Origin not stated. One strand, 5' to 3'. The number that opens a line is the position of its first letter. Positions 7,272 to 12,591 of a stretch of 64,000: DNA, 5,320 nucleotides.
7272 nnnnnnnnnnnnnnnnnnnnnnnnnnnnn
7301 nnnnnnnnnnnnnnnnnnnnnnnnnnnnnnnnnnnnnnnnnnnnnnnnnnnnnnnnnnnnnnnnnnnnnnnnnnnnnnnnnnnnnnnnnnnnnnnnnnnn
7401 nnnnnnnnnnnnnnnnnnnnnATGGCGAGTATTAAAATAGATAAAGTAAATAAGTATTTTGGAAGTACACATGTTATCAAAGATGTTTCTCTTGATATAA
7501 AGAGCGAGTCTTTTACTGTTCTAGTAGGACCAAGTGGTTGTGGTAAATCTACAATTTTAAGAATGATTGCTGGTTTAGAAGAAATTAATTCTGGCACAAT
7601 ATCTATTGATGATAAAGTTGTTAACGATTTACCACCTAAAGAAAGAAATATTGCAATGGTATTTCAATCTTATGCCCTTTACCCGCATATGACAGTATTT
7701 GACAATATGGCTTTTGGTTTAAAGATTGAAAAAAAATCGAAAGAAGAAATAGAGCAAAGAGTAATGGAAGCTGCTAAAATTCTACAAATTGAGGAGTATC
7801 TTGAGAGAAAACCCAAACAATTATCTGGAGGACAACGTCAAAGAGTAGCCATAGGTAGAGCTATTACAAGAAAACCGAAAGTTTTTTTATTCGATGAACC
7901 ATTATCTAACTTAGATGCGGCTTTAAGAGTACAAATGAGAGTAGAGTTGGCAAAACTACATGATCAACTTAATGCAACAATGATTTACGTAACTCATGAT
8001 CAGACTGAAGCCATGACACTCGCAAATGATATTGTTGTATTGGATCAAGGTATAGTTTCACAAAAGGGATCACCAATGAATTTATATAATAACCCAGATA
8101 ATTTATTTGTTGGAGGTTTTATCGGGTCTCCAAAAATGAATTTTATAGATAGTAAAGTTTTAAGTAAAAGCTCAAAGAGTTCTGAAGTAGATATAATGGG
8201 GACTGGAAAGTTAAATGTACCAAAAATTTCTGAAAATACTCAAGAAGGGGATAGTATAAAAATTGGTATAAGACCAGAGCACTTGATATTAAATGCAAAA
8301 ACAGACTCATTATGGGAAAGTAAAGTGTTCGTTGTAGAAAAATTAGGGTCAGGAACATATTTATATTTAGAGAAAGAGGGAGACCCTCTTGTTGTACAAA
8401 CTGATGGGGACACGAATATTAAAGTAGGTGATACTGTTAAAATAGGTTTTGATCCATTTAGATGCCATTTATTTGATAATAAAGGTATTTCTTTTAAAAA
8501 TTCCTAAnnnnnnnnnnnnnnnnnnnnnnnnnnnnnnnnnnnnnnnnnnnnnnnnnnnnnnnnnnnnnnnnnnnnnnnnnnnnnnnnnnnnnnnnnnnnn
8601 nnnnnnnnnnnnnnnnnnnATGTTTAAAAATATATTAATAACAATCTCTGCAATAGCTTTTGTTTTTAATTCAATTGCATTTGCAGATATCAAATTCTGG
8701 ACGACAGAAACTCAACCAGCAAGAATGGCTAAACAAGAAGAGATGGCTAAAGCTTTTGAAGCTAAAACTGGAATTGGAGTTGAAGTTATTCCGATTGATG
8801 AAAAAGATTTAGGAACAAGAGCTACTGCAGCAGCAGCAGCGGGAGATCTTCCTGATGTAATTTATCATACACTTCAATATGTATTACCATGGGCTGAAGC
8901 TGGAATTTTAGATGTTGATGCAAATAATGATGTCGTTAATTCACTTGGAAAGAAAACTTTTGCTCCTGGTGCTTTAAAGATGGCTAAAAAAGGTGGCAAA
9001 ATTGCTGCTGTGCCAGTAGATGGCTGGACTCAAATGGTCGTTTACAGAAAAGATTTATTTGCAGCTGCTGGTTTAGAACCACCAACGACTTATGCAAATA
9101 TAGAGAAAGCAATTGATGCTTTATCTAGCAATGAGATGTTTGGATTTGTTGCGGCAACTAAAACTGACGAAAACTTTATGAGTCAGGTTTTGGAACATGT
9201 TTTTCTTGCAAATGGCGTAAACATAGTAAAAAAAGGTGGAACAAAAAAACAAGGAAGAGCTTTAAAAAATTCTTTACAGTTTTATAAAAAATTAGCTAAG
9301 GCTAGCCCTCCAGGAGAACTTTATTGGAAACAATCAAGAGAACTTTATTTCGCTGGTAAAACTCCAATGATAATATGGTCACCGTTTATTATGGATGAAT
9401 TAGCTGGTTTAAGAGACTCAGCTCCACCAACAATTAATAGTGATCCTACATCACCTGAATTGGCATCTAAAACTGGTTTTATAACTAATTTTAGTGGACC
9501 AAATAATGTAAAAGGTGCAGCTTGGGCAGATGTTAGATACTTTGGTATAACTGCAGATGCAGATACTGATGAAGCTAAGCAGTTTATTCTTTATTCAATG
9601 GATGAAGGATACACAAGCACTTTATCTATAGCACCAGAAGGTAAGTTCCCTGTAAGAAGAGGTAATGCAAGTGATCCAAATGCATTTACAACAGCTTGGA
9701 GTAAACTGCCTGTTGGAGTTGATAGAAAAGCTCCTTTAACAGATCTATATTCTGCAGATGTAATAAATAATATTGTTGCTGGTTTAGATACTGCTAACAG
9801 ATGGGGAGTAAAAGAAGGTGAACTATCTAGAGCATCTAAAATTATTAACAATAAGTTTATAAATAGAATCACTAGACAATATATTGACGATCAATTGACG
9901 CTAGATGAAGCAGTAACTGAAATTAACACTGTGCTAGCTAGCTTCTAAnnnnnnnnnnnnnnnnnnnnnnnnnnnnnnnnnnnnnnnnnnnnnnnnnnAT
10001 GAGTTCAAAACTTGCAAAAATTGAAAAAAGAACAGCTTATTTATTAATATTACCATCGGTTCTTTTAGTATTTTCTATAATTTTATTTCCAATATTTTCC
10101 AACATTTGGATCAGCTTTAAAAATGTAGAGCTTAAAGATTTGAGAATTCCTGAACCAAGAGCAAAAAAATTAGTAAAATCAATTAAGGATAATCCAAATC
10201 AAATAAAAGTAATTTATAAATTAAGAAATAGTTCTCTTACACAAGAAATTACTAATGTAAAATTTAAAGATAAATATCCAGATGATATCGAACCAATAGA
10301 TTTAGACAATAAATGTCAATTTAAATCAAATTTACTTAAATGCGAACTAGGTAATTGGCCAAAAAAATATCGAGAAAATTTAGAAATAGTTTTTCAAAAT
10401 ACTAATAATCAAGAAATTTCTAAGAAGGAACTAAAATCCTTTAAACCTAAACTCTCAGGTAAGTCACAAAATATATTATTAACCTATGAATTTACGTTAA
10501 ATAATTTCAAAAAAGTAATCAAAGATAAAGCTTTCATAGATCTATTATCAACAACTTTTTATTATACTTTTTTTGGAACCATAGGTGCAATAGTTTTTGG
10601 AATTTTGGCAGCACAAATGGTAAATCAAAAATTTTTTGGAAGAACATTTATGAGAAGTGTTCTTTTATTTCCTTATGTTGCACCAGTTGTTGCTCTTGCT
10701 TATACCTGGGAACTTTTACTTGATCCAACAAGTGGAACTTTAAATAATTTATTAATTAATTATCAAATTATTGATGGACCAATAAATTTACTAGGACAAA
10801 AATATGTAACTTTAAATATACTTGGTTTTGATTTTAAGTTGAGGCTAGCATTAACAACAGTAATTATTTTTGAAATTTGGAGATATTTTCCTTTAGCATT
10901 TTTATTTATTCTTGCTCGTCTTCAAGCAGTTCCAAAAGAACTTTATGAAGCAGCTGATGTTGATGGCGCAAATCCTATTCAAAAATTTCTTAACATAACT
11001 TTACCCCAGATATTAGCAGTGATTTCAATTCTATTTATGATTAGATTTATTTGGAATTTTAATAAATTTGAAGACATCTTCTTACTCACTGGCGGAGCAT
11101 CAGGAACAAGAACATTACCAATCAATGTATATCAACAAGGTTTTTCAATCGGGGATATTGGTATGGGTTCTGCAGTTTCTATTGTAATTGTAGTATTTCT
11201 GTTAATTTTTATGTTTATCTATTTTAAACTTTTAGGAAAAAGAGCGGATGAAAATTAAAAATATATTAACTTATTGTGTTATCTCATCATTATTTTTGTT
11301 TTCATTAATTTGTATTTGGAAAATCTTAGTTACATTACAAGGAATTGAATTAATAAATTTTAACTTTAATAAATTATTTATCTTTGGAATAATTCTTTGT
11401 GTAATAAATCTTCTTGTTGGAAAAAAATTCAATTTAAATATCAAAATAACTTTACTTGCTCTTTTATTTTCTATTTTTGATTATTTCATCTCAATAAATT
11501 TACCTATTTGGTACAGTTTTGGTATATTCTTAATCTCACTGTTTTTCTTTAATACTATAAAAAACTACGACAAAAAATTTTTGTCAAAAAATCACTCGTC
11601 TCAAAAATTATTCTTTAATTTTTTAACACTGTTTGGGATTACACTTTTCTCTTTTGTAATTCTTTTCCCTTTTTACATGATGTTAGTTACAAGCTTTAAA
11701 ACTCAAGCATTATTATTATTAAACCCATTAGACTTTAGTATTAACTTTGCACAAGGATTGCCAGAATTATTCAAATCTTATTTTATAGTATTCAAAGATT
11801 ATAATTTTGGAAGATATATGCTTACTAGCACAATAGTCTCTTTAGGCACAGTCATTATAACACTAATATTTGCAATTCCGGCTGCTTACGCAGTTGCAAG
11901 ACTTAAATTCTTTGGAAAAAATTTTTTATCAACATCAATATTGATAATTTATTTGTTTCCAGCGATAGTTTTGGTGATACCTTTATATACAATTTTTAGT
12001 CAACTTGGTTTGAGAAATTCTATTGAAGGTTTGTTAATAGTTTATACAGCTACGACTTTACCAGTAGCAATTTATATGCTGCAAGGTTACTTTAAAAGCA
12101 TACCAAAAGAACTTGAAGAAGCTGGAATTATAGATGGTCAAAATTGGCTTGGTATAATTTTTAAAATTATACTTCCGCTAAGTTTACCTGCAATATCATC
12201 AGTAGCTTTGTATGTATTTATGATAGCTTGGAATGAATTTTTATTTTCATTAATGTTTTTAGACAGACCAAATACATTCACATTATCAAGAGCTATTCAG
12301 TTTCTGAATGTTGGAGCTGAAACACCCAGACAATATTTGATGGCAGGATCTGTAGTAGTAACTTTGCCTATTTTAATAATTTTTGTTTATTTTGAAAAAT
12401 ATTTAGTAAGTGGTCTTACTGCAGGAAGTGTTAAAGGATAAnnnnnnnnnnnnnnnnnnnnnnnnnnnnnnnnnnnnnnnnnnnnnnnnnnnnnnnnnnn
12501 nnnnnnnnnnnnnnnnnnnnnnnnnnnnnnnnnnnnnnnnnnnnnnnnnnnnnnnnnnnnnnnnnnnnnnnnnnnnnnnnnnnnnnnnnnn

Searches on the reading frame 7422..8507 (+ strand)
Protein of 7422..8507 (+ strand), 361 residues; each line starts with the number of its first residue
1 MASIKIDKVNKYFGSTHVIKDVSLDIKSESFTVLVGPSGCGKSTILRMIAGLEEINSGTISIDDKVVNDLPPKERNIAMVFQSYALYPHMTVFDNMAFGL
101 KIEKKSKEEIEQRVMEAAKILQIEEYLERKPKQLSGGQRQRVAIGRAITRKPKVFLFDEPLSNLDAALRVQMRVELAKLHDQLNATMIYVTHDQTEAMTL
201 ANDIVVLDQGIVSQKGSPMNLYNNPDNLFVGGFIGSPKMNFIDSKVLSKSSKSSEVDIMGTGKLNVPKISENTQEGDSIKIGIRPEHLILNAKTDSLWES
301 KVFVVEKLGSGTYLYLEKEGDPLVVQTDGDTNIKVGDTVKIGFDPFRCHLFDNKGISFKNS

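Call 15: search_protein_families(library=pfam, proteins=[window:7422-8507:+], max_evalue=0.00001)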
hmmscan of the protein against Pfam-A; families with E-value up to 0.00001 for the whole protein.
window:7422-8507:+ (361 aa): 5 families
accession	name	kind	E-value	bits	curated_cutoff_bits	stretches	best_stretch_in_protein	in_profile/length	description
PF00005.33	ABC_tran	-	4.1e-35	121.8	25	1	20-161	2-136/137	ABC transporter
PF08402.16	TOBE_2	-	1.6e-09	38.2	21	1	281-351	1-76/76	TOBE domain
PF17912.7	OB_MalK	-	1.6e-08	35.7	27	1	235-288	1-53/53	MalK OB fold domain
PF02463.25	SMC_N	-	1.4e-06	28.3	40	1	28-198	23-205/220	RecF/RecN/SMC N terminal domain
PF13304.12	AAA_21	-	5.6e-06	27.1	27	0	31-57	1-40/304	AAA domain, putative AbiEii toxin, Type IV TA system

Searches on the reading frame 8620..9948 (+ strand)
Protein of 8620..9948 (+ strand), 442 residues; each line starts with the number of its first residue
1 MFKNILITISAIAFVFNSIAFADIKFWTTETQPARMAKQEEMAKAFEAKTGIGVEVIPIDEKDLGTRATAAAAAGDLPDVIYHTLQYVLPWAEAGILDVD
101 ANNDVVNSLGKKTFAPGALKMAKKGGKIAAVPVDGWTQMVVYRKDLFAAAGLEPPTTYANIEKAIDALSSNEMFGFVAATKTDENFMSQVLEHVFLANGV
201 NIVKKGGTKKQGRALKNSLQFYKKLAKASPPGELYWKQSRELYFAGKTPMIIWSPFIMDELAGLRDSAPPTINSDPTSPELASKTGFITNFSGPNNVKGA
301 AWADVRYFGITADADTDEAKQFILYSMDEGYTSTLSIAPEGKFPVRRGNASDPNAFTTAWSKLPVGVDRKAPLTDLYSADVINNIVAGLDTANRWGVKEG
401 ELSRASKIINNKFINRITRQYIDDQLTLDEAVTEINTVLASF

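Call 15: search_protein_families(library=pfam, proteins=[window:8620-9948:+], max_evalue=0.00001)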
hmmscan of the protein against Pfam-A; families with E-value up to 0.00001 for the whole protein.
window:8620-9948:+ (442 aa): 2 families
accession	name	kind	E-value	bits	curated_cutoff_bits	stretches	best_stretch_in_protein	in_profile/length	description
PF13416.11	SBP_bac_8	-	3.1e-20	73.5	27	1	41-347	1-263/279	Bacterial extracellular solute-binding protein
PF01547.30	SBP_bac_1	-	1.7e-18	68.1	26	1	40-323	11-297/307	Bacterial extracellular solute-binding protein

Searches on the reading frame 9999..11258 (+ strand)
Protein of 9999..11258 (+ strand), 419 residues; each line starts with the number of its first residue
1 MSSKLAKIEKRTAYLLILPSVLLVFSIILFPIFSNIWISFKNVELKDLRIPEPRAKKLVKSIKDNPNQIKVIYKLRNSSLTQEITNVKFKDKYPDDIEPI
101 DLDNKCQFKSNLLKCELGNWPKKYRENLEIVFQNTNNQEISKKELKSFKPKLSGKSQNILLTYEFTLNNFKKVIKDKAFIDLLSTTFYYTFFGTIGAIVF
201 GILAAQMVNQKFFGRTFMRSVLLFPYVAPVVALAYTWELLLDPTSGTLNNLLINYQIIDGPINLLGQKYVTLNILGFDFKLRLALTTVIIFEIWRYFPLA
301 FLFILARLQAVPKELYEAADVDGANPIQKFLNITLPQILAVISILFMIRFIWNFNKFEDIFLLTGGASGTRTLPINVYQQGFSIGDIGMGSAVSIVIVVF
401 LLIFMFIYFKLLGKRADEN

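Call 15: search_protein_families(library=pfam, proteins=[window:9999-11258:+], max_evalue=0.00001)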
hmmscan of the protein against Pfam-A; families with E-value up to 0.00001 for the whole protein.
window:9999-11258:+ (419 aa): 1 family
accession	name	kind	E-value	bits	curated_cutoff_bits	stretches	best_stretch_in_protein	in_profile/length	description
PF00528.27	BPD_transp_1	-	1.4e-16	61.2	26.4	1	197-408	1-175/184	Binding-protein-dependent transport system inner membrane component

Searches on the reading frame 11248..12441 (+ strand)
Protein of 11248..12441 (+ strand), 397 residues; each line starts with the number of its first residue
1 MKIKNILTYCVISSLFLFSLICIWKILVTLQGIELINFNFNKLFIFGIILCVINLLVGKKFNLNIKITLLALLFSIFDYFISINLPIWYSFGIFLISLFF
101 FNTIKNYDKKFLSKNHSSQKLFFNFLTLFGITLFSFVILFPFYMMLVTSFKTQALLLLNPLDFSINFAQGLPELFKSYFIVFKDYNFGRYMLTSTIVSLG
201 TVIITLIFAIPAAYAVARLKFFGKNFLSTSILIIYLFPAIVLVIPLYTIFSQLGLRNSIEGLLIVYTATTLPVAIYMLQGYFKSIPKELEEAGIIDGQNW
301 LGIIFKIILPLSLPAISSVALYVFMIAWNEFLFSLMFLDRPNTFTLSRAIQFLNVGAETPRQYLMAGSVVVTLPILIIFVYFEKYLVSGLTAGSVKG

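Call 15: search_protein_families(library=pfam, proteins=[window:11248-12441:+], max_evalue=0.00001)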
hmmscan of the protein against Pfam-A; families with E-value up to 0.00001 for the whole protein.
window:11248-12441:+ (397 aa): 1 family
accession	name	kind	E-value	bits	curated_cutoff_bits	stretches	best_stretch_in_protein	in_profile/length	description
PF00528.27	BPD_transp_1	-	8.2e-18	65.2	26.4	1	209-388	1-180/184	Binding-protein-dependent transport system inner membrane component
